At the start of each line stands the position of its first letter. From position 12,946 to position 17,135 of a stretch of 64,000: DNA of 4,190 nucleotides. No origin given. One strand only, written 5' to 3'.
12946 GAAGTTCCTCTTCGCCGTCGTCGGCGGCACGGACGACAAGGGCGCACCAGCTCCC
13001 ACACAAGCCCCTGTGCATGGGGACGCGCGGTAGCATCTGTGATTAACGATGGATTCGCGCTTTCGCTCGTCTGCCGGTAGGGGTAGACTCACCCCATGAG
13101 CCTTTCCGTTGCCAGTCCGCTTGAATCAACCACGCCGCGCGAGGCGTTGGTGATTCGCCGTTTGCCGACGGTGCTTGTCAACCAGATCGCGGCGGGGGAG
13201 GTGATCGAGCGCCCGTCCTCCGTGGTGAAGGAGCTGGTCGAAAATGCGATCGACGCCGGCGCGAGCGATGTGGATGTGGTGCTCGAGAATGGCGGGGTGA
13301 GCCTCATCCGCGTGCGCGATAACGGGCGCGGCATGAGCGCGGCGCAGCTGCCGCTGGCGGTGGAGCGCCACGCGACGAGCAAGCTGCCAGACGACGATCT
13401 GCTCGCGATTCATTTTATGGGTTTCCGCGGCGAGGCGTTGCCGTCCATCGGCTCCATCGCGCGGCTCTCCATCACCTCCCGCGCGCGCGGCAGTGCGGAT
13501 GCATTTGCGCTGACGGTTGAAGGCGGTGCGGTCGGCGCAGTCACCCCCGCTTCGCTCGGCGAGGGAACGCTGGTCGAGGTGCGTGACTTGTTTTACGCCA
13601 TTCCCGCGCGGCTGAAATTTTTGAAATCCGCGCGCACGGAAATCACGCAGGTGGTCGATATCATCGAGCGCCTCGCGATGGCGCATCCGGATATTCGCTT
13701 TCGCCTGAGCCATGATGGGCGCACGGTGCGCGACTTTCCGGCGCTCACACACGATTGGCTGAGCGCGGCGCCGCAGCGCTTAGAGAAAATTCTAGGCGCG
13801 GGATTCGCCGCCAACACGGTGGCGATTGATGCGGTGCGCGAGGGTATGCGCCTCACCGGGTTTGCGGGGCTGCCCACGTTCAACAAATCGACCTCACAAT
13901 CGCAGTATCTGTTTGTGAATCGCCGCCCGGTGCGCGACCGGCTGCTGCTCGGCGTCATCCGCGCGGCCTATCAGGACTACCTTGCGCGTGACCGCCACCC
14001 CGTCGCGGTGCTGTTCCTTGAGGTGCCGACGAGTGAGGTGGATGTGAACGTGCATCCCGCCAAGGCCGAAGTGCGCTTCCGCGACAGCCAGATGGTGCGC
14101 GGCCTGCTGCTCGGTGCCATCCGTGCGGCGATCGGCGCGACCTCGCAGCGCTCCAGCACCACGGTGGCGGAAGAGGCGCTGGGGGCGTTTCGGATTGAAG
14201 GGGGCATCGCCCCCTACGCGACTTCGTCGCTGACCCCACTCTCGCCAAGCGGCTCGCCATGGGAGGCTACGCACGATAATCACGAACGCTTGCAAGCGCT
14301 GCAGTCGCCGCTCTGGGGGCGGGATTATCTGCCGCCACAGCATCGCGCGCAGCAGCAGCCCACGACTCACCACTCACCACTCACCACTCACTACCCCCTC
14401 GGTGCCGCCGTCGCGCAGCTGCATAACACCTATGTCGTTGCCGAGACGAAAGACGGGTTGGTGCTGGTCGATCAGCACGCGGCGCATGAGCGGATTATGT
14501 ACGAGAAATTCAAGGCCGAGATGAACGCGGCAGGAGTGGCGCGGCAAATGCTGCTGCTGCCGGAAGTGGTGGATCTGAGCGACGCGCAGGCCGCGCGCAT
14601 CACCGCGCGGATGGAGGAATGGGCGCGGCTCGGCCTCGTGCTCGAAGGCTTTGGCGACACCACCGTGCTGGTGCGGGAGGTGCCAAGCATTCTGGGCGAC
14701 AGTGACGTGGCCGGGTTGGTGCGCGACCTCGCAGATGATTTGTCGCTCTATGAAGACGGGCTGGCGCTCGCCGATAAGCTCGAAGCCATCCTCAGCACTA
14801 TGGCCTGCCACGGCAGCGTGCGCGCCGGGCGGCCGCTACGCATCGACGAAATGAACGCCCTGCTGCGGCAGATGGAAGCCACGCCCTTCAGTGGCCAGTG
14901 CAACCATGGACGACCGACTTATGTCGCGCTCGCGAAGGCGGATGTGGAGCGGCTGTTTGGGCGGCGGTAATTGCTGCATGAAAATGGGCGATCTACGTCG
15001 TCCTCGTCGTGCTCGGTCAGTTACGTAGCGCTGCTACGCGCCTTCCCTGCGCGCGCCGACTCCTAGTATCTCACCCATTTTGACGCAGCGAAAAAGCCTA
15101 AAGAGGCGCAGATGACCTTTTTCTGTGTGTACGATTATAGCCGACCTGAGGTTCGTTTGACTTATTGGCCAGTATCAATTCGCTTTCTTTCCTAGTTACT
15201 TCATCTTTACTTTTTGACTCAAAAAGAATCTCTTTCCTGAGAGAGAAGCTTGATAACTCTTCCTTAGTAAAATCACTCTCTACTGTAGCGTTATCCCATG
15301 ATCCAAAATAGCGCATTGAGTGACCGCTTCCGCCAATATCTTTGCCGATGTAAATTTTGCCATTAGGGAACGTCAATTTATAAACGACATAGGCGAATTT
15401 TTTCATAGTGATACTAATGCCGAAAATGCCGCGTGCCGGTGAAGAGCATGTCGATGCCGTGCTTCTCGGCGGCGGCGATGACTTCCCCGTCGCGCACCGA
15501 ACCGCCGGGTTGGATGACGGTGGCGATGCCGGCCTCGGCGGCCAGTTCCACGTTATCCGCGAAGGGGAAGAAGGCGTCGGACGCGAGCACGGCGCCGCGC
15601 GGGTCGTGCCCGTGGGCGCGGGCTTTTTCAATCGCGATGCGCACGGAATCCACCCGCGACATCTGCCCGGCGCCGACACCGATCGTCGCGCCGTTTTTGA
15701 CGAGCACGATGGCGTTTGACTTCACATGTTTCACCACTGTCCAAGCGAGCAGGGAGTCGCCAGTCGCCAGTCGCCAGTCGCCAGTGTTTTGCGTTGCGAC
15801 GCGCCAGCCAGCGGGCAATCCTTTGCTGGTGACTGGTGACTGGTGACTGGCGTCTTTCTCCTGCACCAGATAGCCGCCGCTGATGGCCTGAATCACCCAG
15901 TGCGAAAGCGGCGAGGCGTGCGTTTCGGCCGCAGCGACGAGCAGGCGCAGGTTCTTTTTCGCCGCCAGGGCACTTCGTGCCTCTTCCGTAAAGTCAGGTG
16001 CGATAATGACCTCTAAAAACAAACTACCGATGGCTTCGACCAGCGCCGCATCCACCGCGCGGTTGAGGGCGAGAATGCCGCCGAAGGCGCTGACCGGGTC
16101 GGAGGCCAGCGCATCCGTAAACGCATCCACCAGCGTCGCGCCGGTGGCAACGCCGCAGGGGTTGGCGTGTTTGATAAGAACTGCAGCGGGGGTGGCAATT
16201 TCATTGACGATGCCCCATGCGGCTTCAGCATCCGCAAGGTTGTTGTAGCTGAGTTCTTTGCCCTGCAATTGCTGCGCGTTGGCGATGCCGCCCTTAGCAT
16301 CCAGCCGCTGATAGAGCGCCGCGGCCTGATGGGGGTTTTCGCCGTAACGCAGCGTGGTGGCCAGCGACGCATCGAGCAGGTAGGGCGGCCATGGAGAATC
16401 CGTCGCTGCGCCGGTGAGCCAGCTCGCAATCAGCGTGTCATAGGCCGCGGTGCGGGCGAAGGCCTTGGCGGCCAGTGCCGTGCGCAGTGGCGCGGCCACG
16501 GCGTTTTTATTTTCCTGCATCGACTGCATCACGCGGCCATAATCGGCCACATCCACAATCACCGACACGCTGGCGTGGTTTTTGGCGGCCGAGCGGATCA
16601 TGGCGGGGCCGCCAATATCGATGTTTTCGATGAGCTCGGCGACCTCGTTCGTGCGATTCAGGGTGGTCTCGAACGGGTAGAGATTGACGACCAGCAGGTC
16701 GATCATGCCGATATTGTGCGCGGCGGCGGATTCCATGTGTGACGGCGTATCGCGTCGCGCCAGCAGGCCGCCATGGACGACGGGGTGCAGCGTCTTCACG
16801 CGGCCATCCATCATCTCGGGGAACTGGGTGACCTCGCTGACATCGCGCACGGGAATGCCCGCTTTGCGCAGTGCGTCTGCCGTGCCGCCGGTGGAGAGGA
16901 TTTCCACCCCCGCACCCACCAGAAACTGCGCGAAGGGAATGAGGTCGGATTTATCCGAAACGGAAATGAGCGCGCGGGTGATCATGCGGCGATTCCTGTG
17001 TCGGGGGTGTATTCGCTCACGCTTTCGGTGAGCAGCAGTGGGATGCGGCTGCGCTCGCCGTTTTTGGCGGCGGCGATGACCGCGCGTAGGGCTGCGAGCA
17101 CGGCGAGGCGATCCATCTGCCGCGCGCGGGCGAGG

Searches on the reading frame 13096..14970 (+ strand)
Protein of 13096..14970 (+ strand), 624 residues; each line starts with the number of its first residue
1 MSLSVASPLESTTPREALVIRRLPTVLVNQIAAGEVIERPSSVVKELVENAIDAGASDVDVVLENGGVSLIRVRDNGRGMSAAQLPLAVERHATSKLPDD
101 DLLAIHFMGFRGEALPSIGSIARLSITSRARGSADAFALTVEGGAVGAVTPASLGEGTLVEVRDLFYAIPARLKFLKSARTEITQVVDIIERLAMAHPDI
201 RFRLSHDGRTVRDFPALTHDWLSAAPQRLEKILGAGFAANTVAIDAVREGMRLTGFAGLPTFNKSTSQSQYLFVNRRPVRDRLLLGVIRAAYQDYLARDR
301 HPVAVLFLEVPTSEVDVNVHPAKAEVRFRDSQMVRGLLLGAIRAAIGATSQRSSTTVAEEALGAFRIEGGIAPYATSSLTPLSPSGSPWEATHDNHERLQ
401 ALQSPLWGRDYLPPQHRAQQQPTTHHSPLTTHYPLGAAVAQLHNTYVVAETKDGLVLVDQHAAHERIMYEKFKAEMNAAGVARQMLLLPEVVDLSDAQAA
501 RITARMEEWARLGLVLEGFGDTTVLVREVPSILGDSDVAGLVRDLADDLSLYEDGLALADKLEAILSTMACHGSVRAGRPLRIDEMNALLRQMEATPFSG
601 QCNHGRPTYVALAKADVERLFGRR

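Call 21: search_protein_families(library=pfam, max_evalue=0.001, proteins=[window:13096-14970:+])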
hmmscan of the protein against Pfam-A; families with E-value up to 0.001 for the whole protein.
window:13096-14970:+ (624 aa): 4 families
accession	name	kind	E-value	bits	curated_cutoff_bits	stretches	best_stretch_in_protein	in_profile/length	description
PF08676.16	MutL_C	-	2.1e-46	157.6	25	1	439-581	1-142/142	MutL C terminal dimerisation domain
PF01119.25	DNA_mis_repair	-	1.7e-36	124.9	26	1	230-345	2-117/119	DNA mismatch repair protein, C-terminal domain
PF13589.12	HATPase_c_3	-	3.5e-09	37.2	25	1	41-136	4-100/137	Histidine kinase-, DNA gyrase B-, and HSP90-like ATPase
PF02518.31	HATPase_c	-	5.6e-08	33.6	26.4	1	38-94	4-63/111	Histidine kinase-, DNA gyrase B-, and HSP90-like ATPase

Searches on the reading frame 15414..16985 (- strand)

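Call 21: search_protein_families(library=pfam, max_evalue=0.001, proteins=[window:15414-16985:-])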
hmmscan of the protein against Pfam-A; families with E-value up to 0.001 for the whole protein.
window:15414-16985:- (523 aa): 2 families
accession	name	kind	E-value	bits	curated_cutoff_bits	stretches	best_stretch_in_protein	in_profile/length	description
PF01808.24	AICARFT_IMPCHas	-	5.5e-112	374.7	25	1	133-454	1-311/311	AICARFT/IMPCHase bienzyme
PF02142.27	MGS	-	1.6e-22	79.9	24.1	1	15-127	2-93/94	MGS-like domain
